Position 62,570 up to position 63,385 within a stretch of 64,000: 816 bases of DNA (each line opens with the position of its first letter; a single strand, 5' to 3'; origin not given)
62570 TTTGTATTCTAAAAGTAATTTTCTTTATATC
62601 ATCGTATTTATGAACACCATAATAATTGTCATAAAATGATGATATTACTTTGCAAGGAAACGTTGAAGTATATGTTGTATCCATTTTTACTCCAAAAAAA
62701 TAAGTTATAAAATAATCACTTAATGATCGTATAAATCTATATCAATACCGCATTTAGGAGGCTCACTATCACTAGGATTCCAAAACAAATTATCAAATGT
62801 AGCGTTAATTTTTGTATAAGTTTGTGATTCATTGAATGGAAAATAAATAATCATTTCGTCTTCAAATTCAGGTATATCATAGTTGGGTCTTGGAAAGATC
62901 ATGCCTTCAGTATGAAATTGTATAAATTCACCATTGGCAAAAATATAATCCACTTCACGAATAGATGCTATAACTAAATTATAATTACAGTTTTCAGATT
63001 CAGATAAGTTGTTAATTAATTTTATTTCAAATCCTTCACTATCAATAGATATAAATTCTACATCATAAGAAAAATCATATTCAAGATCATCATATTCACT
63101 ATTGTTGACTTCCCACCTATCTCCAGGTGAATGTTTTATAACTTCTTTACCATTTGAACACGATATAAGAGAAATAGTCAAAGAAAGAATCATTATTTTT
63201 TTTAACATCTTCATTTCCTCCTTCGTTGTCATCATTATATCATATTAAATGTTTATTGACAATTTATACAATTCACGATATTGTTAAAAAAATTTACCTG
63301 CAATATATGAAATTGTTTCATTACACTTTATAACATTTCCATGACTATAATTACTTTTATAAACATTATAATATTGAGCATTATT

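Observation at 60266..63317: ~611-bp segmental duplication of a lipoprotein gene with its promoter and the 3' tip of its upstream neighbour, bracketing a holin/NTase island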

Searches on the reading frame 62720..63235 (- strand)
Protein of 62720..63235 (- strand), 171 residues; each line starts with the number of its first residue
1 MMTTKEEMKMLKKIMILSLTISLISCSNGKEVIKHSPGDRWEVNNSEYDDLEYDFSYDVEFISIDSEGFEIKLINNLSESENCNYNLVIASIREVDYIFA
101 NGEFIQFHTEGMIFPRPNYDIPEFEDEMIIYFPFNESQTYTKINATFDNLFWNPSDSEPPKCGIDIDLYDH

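Call 7: search_protein_families(library=pfam, proteins=[window:62720-63235:-], max_evalue=1)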
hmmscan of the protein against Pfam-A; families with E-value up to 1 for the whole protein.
window:62720-63235:- (171 aa): 1 family
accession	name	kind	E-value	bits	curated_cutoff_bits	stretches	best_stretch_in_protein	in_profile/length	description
PF05050.19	Methyltransf_21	-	0.04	14.5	22.7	1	57-94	112-150/173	Methyltransferase FkbM domain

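Call 8: search_protein_families(library=phrogs, proteins=[window:62720-63235:-], max_evalue=0.1)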
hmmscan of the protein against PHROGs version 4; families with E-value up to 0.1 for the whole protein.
window:62720-63235:- (171 aa): 1 family
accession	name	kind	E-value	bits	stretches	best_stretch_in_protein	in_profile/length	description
phrog_456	-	lysis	0.032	14.9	1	2-32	2-32/102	Rz-like spanin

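Call 20: find_homologous_proteins(query=window:62720-63211:-, max_evalue=0.01)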
Query window:62720-63211:- (163 aa): 5 proteins with E <= 0.01 among 45 candidates.
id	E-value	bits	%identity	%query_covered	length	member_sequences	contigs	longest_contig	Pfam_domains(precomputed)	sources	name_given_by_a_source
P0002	2.4e-99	348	96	99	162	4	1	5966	-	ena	-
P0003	3.6e-91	321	91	99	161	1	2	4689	-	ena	-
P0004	7.2e-81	288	83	99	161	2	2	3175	-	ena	-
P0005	1.2e-45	173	59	99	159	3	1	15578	-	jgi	-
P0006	6.8e-38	148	53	98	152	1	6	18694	-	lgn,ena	-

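Call 29: search_protein_families(library=padloc, proteins=[window:62720-63211:-], max_evalue=0.1)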
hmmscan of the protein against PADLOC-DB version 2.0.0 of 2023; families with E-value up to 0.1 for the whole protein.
window:62720-63211:- (163 aa): 0 families

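Call 37: find_encoding_contigs(protein=P0005, flank=10000, max_places=3)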
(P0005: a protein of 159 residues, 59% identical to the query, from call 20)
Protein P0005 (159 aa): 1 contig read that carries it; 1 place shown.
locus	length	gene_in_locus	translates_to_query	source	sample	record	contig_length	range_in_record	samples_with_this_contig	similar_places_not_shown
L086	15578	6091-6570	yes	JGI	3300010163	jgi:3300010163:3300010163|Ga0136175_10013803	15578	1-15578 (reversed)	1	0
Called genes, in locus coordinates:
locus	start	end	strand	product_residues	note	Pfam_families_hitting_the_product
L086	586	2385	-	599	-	PF13476:AAA_23 (weak)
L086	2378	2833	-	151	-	PF20288:MC2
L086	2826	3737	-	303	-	PF20282:CTD6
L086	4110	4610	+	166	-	PF04297:UPF0122 (faint), PF08281:Sigma70_r4_2, PF04545:Sigma70_r4 (weak)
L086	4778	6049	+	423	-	PF02089:Palm_thioest (faint), PF07819:PGAP1 (weak)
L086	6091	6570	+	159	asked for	-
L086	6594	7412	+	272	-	PF01909:NTP_transf_2, PF18765:Polbeta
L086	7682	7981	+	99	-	-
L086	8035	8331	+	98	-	PF16079:Phage_holin_5_2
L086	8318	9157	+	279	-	PF22600:MTPAP-like_central (weak), PF01909:NTP_transf_2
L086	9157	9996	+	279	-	PF01909:NTP_transf_2, PF18765:Polbeta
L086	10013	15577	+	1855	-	?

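Call 38: find_encoding_contigs(protein=P0003, flank=6000, max_places=4)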
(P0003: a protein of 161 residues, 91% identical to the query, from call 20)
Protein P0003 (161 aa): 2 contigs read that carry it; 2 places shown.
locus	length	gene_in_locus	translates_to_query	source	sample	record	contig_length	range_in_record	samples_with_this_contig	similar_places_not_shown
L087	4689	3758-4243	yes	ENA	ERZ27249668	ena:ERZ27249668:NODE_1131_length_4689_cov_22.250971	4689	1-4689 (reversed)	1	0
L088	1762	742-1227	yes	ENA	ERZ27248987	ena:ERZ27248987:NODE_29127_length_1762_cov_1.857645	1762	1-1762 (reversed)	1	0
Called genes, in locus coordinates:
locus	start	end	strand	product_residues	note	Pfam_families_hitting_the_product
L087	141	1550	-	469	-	PF01927:Mut7-C (faint), PF13542:HTH_Tnp_ISL3 (weak), PF01610:DDE_Tnp_ISL3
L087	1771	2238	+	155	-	PF08281:Sigma70_r4_2, PF04545:Sigma70_r4 (weak)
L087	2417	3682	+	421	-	-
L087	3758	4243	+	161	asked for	-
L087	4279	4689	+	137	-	?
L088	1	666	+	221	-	?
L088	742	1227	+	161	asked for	-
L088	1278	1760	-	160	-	?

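Call 42: predict_structure(alignment_id=A4)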
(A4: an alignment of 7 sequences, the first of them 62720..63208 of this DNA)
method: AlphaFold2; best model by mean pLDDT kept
length: 162 residues; sequences in the alignment: 7
mean_pLDDT: 69.0   pTM: 0.67
mean pLDDT of the five models: 69.0, 68.3, 67.6, 65.5, 63.5
residues with pLDDT >= 90: 25; 70-90: 63; 50-70: 42; < 50: 32
segments of 3 or more residues with pLDDT < 50: 1-29
pLDDT, mean of each block of 10 residues (from residue 1): 38 34 41 54 65 89 79 64 91 88 66 86 93 78 56 81 73
secondary structure, 60 per line:
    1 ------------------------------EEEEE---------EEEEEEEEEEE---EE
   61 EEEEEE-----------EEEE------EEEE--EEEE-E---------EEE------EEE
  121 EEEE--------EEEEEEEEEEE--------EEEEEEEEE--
elements in order: E31-35 E45-55 E59-66 E78-81 E88-91 E94-97 E109-111 E118-124 E133-143 E152-160
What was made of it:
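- On Lipase-specific foldase (Lif): The gene position is similar, but the protein is about 140 residues when mature and all-beta (call 42).
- The lipoprotein is about 140 residues when mature and all-beta (call 42).
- Tried and rejected: The model of the lipoprotein is only moderate (pLDDT 69), built from 7 sequences (call 42).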

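Call 45: search_protein_representatives(alignment_id=A4)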
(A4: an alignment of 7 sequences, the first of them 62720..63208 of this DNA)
Query: 7 sequences, 161 profile positions. Proteins with E-value up to 0.001 (for the whole library): 8; up to 1e-10: 4; up to 1e-30: 3. The best 8 are listed.
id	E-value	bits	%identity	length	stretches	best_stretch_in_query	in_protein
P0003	1.2e-94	330.7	-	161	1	1-161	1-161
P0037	4.2e-66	237.9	-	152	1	1-160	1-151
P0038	1.0e-48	181.5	-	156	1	4-160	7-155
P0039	7.0e-14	68.2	-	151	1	3-160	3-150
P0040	1.2e-09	54.4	-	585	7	55-84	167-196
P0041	3.1e-05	40.1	-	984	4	13-79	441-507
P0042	3.5e-05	39.9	-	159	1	1-159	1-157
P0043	1.7e-04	37.7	-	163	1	4-130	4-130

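Call 50: find_related_loci(query=A3, collection=metagenome_contigs, flank=10000)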
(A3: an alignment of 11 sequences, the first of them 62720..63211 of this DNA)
Query A3 (163 aa) in metagenome_contigs; peptide patterns used: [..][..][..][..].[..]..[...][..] (x = any residue, [..] = any of these).
37 stretches matched a pattern, but none encodes a relative of the query by tblastn (E <= 1e-3).
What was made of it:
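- Tried and rejected: JGI metagenome contigs searched with the lipoprotein profile returned nothing (call 50).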

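Call 63: search_protein_families(library=ncbifam, proteins=[window:62720-63211:-], max_evalue=0.05)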
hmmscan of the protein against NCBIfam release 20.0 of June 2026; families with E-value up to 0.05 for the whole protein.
window:62720-63211:- (163 aa): 1 family
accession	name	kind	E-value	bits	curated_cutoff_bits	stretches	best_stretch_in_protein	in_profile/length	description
TIGR01444.1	fkbM_fam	subfamily_domain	0.0097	16.4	37.7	1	32-77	89-136/143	FkbM family methyltransferase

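Call 77: fold_search(model_id=the predicted structure, library=viral)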
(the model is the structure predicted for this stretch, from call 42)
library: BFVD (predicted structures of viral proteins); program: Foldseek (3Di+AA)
matches with E <= 10: 339; with E <= 0.001: 0
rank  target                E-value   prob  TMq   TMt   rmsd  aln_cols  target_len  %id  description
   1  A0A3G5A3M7            1.9e-01  0.10  0.17  0.10  15.3       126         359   16  Putative TNF receptor-associated factor 4-like [Harvfovirus sp.]
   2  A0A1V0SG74            2.1e-01  0.33  0.23  0.20  17.7       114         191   15  SGS domain protein [Hokovirus HKV1]
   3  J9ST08                2.1e-01  0.15  0.18  0.09  14.9       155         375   10  Uncharacterized protein [Escherichia phage ECBP1]
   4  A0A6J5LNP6            2.1e-01  0.14  0.18  0.19   9.8       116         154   10  Uncharacterized protein [uncultured Caudovirales phage]
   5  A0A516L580            2.7e-01  0.06  0.13  0.17  14.1       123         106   12  (no name in the UniProt tables at hand)
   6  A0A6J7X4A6            3.0e-01  0.18  0.22  0.11  13.6       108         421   10  Pectate lyase superfamily protein [uncultured Caudovirales phage]
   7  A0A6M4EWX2            3.7e-01  0.08  0.14  0.10  18.8       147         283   10  Collagen-like protein [Guarani virus]
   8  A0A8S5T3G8            3.9e-01  0.25  0.22  0.34  13.0       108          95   10  Uncharacterized protein [Podoviridae sp. ctpVv1]
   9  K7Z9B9                4.1e-01  0.30  0.30  0.31  10.9       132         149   10  Uncharacterized protein [Megavirus courdo11]
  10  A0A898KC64            4.3e-01  0.15  0.24  0.06  15.7       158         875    7  Tail protein [Salmonella phage vB_SalP_TR2]
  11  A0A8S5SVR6            4.5e-01  0.13  0.23  0.10  15.1       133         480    8  Major capsid protein [Siphoviridae sp. ctDOT22]
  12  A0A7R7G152            4.8e-01  0.08  0.21  0.07  16.3       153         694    9  (no name in the UniProt tables at hand)
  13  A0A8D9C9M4            6.2e-01  0.18  0.23  0.29  10.7       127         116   12  Uncharacterized protein [uncultured marine phage]
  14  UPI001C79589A         6.2e-01  0.13  0.21  0.08  15.4       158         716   10  (no name look-up for this kind of identifier)
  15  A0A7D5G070            6.2e-01  0.12  0.21  0.05  18.4       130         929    9  Preneck appendage protein [Escherichia phage vB_EcoP_SP5M]
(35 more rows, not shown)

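Call 83: find_encoding_contigs(protein=P0038, flank=6000, max_places=3)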
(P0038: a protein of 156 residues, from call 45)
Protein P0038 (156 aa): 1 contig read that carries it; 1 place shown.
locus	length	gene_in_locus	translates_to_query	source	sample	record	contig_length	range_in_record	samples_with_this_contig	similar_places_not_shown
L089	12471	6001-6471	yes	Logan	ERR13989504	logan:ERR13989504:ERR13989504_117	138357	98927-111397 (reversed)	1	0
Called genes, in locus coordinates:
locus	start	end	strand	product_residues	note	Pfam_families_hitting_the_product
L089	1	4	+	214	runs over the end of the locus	-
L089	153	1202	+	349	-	PF18555:MobL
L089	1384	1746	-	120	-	PF01381:HTH_3 (weak)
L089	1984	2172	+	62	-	-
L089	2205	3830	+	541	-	PF00239:Resolvase, PF07508:Recombinase, PF13408:Zn_ribbon_recom (weak)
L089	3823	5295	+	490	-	PF00239:Resolvase, PF07508:Recombinase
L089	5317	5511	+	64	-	-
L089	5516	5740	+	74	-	-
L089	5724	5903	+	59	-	PF13783:DUF4177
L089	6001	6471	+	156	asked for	-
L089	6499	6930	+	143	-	-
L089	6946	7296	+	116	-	-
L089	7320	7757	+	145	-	-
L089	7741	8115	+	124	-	-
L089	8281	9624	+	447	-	-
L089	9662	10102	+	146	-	-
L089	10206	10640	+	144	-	-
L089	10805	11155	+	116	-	PF01740:STAS, PF13466:STAS_2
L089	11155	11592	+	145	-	PF13581:HATPase_c_2, PF02518:HATPase_c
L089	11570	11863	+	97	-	PF04542:Sigma70_r2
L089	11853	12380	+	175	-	PF03862:SpoVAC_SpoVAEB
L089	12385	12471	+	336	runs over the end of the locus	PF07451:SpoVAD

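Call 87: find_encoding_contigs(protein=P0042, flank=5000, max_places=3)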
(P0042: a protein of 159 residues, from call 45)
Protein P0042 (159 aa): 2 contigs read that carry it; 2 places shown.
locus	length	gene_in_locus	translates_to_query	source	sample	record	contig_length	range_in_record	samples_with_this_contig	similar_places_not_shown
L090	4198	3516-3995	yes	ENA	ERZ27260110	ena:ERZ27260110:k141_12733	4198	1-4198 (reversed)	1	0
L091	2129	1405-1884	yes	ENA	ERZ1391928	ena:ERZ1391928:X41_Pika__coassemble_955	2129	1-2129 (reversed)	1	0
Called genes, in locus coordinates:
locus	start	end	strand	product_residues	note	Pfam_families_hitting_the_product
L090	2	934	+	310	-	?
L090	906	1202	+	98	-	PF01844:HNH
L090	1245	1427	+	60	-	-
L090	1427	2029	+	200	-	-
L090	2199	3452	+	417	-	PF00561:Abhydrolase_1 (weak), PF07819:PGAP1 (weak), PF12146:Hydrolase_4 (weak)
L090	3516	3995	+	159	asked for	-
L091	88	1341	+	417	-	PF00561:Abhydrolase_1 (weak), PF07819:PGAP1 (weak), PF12146:Hydrolase_4 (weak)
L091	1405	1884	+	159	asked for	-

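Call 88: find_encoding_contigs(protein=P0043, flank=5000, max_places=3)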
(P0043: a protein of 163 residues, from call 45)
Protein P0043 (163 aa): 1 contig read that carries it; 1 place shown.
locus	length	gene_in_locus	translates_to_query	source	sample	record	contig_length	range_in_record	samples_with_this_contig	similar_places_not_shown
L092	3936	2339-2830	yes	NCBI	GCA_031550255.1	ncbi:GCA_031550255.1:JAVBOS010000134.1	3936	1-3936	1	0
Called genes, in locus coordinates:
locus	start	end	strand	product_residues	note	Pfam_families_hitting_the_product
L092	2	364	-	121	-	?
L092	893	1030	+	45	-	-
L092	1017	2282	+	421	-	-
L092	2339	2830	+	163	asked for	-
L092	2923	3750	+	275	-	PF01909:NTP_transf_2, PF18765:Polbeta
